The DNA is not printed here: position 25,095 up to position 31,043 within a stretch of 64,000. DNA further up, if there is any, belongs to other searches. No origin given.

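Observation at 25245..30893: Giant ATPase: a single AAA-type P-loop core buried between ~1250 aa of N-terminal beta-rich plus coiled-coil sequence and ~450 aa of C-terminal coiled-coil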

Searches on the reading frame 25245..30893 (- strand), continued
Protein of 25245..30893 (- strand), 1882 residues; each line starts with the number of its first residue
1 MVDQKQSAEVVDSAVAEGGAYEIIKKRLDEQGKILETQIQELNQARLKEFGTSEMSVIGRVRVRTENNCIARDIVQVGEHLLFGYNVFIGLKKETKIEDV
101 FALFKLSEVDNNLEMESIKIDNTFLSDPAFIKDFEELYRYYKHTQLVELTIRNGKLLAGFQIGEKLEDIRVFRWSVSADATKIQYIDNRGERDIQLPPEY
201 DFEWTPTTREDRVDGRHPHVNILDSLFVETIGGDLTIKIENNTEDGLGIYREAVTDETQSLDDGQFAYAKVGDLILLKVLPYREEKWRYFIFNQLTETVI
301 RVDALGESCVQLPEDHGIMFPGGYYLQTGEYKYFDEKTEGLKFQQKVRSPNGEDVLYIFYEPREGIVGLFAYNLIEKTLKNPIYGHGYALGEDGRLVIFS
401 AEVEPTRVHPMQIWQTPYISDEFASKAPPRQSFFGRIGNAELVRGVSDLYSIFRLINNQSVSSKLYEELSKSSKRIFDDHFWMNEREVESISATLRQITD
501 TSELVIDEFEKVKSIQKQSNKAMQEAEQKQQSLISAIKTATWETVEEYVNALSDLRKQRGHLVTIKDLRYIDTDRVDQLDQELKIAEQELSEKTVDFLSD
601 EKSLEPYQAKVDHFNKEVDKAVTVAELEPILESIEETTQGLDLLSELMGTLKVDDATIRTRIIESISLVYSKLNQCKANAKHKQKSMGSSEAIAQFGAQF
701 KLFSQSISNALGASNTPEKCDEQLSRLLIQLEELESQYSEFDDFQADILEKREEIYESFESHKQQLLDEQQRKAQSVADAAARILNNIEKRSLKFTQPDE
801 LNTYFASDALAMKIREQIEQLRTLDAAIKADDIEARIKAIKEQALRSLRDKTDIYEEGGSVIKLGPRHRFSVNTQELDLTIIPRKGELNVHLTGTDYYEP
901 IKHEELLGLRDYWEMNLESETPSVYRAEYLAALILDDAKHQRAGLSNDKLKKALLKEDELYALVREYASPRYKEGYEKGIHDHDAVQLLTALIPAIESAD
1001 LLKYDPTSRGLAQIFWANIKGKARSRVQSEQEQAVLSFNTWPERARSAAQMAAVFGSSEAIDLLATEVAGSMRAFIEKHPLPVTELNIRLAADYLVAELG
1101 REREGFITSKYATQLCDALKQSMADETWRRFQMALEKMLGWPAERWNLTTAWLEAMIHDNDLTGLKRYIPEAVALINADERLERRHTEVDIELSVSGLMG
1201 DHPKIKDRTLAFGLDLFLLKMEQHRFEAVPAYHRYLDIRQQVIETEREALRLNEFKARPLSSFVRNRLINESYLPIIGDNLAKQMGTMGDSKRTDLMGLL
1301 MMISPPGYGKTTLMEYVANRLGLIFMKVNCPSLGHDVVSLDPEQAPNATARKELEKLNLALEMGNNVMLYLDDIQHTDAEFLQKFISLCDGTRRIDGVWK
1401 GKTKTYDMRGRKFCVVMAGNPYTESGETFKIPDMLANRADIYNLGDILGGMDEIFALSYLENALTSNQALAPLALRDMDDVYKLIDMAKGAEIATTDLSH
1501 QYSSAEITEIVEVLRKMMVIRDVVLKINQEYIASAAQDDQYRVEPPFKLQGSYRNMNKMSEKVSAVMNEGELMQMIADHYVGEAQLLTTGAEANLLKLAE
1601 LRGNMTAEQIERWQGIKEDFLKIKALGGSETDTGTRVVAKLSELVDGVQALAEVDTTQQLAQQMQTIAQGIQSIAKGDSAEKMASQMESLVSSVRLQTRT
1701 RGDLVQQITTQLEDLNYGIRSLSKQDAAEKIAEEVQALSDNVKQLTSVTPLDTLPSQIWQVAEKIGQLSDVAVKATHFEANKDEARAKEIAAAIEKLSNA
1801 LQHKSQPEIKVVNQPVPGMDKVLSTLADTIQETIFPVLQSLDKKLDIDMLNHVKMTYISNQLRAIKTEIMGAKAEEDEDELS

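Call 21: find_related_loci(query=window:25248-30893:-, collection=genome_contigs, flank=10000)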
Query window:25248-30893:- (1882 aa) in genome_contigs; peptide patterns used: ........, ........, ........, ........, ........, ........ (x = any residue, [..] = any of these).
80 stretches matched a pattern; 71 encode a relative of the query (tblastn E <= 1e-3); 70 distinct loci.
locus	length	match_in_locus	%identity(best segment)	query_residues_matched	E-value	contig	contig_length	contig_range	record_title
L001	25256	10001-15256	72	10-1869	0e+0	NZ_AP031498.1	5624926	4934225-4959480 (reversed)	Maricurvus nonylphenolicus strain KU41E chromosome, complete genome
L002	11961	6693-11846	68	1-1695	0e+0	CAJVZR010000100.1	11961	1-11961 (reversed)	MAG TPA_asm: uncultured Oleispira sp. isolate SRR5469033_bin.57_MetaBAT_v2.12.1_MAG genome assembly, contig: NODE_4686_l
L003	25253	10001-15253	69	6-1875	0e+0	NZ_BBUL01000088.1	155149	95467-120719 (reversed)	Cellvibrio sp. OA-2007, whole genome shotgun sequence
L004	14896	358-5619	69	3-1875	0e+0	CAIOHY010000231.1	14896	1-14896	MAG: uncultured Cellvibrio sp. isolate ErkenSummer_bin-5019 genome assembly, contig: bin-5019:231/669, whole genome shot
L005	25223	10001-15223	68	10-1869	0e+0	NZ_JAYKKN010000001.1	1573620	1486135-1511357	Cellvibrio sp. NN19 Scaffold1, whole genome shotgun sequence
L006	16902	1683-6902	69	10-1873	0e+0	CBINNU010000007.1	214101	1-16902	MAG TPA_asm: uncultured Cellvibrio sp. isolate SRR16817062_concoct_63 genome assembly, contig: ERZ27393189.22, whole gen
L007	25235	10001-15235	67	10-1873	0e+0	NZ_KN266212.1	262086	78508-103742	Cellvibrio mixtus subsp. mixtus J3-8 Scaffold8, whole genome shotgun sequence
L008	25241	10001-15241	67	10-1873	0e+0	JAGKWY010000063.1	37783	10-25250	MAG: Gammaproteobacteria bacterium isolate P7_D7_002 P7_D7_002_198, whole genome shotgun sequence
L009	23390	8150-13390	68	1-1869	0e+0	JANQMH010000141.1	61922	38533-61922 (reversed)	MAG: Exilibacterium sp. isolate PL25a_bin.9 k99_1963928, whole genome shotgun sequence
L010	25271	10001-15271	66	2-1873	0e+0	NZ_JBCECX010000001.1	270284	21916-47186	MAG: Cellvibrio sp. isolate A83_bin10__SEP_COME_DAS NODE_6_length_270284_cov_7.084554, whole genome shotgun sequence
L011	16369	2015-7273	67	10-1869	0e+0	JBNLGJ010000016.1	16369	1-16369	MAG: Cellvibrio sp. isolate C1.bin.2.orig k141_982126, whole genome shotgun sequence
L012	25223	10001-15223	67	10-1869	0e+0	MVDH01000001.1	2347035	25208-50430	MAG: Cellvibrio sp. 79 Scaffold_1, whole genome shotgun sequence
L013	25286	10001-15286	67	10-1881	0e+0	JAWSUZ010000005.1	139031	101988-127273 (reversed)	MAG: Agarilytica sp. isolate AMN13_PHB_gam1 T50P3HB_contig_8, whole genome shotgun sequence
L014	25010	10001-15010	66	6-1669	0e+0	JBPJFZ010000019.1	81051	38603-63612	Oleiphilaceae bacterium J1-3 NODE_19_length_81051_cov_40.9269, whole genome shotgun sequence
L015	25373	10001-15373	61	11-1866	0e+0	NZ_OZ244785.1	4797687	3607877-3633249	MAG: Bacterioplanoides sp. isolate 1d998697-e58e-4f46-9b81-215a7e1dcb23 chromosome 1, complete sequence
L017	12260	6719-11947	63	4-1869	0e+0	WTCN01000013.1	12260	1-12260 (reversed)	MAG: Methyloprofundus sp. isolate GLR997 c_000000250066, whole genome shotgun sequence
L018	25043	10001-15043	66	1-1663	0e+0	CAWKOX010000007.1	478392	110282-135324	MAG: uncultured Gammaproteobacteria bacterium isolate MFD03551.bin.1.145 genome assembly, contig: contig_17174, whole ge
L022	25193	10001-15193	64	10-1865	0e+0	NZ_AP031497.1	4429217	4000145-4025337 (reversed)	Simiduia litorea strain KMM 9504 chromosome, complete genome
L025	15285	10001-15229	56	12-1753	0e+0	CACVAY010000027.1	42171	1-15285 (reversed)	MAG: uncultured Thiotrichaceae bacterium isolate HLG_WM_MAG_07 genome assembly, contig: NODE_148_length_42171_cov_55.446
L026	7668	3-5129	57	54-1749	0e+0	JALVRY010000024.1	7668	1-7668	MAG: Thiotrichaceae bacterium isolate A3_metabat2_scaf2bin.246 A3_NODE_10930_length_7668_cov_1.994696, whole genome shot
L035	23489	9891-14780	51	6-1668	0e+0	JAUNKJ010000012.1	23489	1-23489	MAG: Cardiobacteriaceae bacterium isolate S30M_Sa_23 NODE_1230_length_23489_cov_10.821157, whole genome shotgun sequence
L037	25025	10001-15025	65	5-1663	0e+0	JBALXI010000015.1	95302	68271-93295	MAG: Oleispira sp. isolate 9NakV-01 NODE_15_length_95302_cov_363.385151, whole genome shotgun sequence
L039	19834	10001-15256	66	7-1869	0e+0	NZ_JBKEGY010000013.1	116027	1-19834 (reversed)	MAG: Reinekea sp. isolate 3300053237_10 Ga0535683_0000023, whole genome shotgun sequence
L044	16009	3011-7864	43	4-1651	0e+0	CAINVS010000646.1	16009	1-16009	MAG: uncultured Bacteroidetes bacterium isolate Ja_bin-6113 genome assembly, contig: bin-6113:646/721, whole genome shot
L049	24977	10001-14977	70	10-1666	0e+0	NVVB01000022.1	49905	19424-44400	MAG: Gammaproteobacteria bacterium isolate NORP74 Contig_source1383C_1628, whole genome shotgun sequence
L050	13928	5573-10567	65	4-1674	0e+0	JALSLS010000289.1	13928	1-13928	MAG: Methylomonas sp. isolate 355-202_metabat2_scaf2bin.044 355-202_scaffold_3103_c1, whole genome shotgun sequence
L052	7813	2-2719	64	845-1869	0e+0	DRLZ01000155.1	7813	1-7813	MAG TPA_asm: Crenotrichaceae bacterium isolate HyVt-476 HyVt-476_k145_201974, whole genome shotgun sequence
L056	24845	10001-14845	42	17-1672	0e+0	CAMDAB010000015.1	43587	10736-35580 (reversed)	MAG: Saprospira grandis DSM 2844 isolate ME-21oct19-178 genome assembly, contig: ME-21oct19-C1062, whole genome shotgun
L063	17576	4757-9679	44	17-1676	0e+0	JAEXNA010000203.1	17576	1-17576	MAG: Vulcanimicrobiota bacterium isolate bacterium k127_307627, whole genome shotgun sequence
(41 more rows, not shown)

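Call 35: search_protein_families(library=pfam, proteins=[L017:5012-5809:+, L017:6158-6499:+, L017:3406-4401:+, L017:4416-4853:+], max_evalue=1)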
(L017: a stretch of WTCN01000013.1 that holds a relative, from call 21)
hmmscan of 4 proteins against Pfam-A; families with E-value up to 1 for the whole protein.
L017:5012-5809:+ (265 aa): 3 families
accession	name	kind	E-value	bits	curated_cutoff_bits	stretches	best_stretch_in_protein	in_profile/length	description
PF01578.25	Cytochrom_C_asm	-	1.4e-29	103.7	29.9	1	44-261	13-211/212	Cytochrome C assembly protein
PF17672.6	FIMP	-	0.17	12.3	25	1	39-84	76-121/130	Fertilisation-influencing membrane protein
PF06532.16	NrsF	-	0.65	10.2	26.8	1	51-149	40-141/204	Negative regulator of sigma F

L017:6158-6499:+ (113 aa): 1 family
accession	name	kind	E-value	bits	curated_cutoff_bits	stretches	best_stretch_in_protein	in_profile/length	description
PF13511.11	DUF4124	-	2e-05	25.2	22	1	7-47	1-41/56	Domain of unknown function (DUF4124)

L017:3406-4401:+ (331 aa): 2 families
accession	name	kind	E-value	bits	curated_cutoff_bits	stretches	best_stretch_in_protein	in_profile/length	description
PF02535.28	Zip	-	1.3e-27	97.3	35.1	2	185-326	174-322/323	ZIP Zinc transporter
PF04971.17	Phage_holin_2_1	-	0.71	10.3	26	0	80-100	32-52/64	Bacteriophage P21 holin S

L017:4416-4853:+ (145 aa): 2 families
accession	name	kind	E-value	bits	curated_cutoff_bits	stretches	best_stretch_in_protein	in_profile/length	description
PF02580.21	Tyr_Deacylase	-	7.7e-51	172.7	25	1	4-143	3-143/144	D-Tyr-tRNA(Tyr) deacylase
PF18114.7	Suv3_N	-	0.0097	16.5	24.2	1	103-122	93-112/116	Suv3 helical N-terminal domain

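Call 59: search_protein_families(library=pfam, proteins=[L056:14841-15473:+, L056:15844-16710:+, L056:5287-6333:+, L063:10676-11944:+, L049:5223-6869:+, L049:15845-17020:+, L049:17479-19503:+, L025:5994-7238:+, L035:15256-16824:+, L050:11890-12468:+], max_evalue=0.001)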
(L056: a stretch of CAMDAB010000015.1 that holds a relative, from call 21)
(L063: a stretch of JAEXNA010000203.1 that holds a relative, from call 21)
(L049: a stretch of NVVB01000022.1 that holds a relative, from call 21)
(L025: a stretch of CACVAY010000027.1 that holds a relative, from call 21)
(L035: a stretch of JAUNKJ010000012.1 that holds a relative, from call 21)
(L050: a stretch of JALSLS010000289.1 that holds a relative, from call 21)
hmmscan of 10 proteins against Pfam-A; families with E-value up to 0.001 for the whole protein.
L056:14841-15473:+ (210 aa): 1 family
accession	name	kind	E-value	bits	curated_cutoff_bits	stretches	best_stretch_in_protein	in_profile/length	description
PF22769.1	DCD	-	7.6e-37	127.2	27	1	34-176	1-152/153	dCTP deaminase-like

L056:15844-16710:+ (288 aa): 1 family
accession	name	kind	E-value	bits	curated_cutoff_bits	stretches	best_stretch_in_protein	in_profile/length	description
PF00682.25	HMGL-like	-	1.9e-14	54.1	29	1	8-275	9-258/260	HMGL-like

L056:5287-6333:+ (348 aa): 2 families
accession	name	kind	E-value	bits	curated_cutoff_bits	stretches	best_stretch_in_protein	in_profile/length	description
PF19298.5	KshA_C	-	3.4e-35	122.5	23.3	1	119-331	1-207/207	3-Ketosteroid 9alpha-hydroxylase C-terminal domain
PF00355.32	Rieske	-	4.4e-17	62.2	20.3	1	16-93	2-78/88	Rieske [2Fe-2S] domain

L063:10676-11944:+ (422 aa): 0 families

L049:5223-6869:+ (548 aa): 5 families
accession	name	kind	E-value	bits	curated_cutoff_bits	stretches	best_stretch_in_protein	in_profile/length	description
PF13360.13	PQQ_2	-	3.5e-32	112.4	27.6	3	49-194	25-173/233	Outer membrane protein assembly factor BamB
PF01011.28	PQQ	-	2.4e-26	93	26.7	1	52-313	5-294/595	Glucose/ethanol/alcohol dehydrogenase, beta-propeller domain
PF13570.13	Beta-prop_ACSF4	-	9.9e-23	81.5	133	1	67-181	30-140/329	Beta-alanine-activating enzyme, beta-propeller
PF25292.1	Beta-prop_CGLA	-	9.5e-05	22.4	26.8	0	101-168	47-110/316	Lambda-carrageenase beta-propeller domain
PF25293.1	Beta-prop_EMC1_N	-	0.00015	22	34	0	428-494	43-103/219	EMC1 N-terminal beta-propeller domain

L049:15845-17020:+ (391 aa): 0 families

L049:17479-19503:+ (674 aa): 3 families
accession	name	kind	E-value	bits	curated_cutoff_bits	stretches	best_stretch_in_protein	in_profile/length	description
PF02518.31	HATPase_c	-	2.8e-27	95.8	26.4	1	556-668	2-109/111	Histidine kinase-, DNA gyrase B-, and HSP90-like ATPase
PF00512.31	HisKA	-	1.7e-17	63.7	26.9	1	441-508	1-65/66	His Kinase A (phospho-acceptor) domain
PF00672.30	HAMP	-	1.4e-06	29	25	1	203-252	2-51/53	HAMP domain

L025:5994-7238:+ (414 aa): 6 families
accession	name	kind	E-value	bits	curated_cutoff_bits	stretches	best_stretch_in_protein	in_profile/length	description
PF00270.35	DEAD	-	3.3e-48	164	26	1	24-199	1-164/167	DEAD/DEAH box helicase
PF00271.37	Helicase_C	-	1.7e-32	112.4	23.5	1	235-343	2-110/110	Helicase conserved C-terminal domain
PF04851.21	ResIII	-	1.2e-11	45.3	22.5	1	23-196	4-163/164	Type III restriction enzyme, res subunit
PF13307.12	Helicase_C_2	-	6.9e-05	23.4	25.3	1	249-327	10-95/170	Helicase C-terminal domain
PF22590.2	Cas3-like_C_2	-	0.00012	22.8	27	1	249-316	3-81/106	CRISPR-associated nuclease/helicase Cas3, C-terminal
PF05729.18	NACHT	-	0.00061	20.1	26.7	0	45-226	8-159/167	NACHT domain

L035:15256-16824:+ (522 aa): 0 families

L050:11890-12468:+ (192 aa): 0 families
